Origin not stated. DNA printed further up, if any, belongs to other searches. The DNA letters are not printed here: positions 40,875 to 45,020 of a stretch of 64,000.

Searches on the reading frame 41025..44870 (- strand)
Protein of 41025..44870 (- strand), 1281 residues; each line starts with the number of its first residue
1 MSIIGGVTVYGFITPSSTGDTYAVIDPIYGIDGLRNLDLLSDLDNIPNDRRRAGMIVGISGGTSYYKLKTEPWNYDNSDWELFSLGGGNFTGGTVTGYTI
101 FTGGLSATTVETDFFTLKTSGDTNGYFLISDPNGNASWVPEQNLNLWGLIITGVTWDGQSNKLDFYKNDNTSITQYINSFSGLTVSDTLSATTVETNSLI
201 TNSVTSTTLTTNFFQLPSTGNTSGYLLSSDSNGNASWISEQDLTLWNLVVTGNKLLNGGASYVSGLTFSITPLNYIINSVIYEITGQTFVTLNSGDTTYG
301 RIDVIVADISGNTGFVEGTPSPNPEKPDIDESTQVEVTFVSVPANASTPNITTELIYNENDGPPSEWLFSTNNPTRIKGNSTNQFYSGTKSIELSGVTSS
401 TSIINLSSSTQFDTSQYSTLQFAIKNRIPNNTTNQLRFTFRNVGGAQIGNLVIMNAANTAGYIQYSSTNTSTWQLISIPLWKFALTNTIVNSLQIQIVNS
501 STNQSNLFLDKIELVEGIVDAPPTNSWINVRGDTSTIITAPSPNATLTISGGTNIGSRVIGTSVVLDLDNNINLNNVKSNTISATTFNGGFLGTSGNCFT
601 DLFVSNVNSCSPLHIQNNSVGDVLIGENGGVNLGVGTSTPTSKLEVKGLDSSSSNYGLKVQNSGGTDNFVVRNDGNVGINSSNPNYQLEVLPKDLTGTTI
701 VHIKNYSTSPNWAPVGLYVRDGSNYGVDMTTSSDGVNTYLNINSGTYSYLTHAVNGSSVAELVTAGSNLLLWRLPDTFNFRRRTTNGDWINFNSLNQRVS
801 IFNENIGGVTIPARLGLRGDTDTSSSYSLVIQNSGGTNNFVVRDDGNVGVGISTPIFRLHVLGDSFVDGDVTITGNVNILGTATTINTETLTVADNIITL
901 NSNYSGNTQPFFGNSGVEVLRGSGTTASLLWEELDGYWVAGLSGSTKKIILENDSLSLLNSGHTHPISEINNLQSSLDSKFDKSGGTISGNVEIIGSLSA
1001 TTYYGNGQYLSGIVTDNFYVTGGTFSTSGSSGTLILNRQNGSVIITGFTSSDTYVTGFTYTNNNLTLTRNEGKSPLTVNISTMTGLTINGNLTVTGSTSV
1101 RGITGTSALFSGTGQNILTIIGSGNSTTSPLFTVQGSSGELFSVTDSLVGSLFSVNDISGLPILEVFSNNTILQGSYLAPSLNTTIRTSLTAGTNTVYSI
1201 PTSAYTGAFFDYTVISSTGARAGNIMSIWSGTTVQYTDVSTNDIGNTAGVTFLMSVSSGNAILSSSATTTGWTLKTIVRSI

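Call 10: search_protein_families(library=phrogs, proteins=[window:41025-44870:-], max_evalue=0.001)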
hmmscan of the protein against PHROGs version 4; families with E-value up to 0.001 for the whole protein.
window:41025-44870:- (1281 aa): 1 family
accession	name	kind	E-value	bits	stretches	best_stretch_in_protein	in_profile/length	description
phrog_23630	-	unknown function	8.2e-07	29.6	1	7-140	3-129/258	-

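Call 27: search_protein_families(library=pfam, proteins=[window:41025-44870:-], max_evalue=0.01)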
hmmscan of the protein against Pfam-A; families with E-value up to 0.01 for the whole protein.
window:41025-44870:- (1281 aa): 1 family
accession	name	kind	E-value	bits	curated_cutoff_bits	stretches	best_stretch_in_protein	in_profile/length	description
PF12789.12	PTR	-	0.00029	21.3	27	1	962-983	6-27/60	Phage tail repeat like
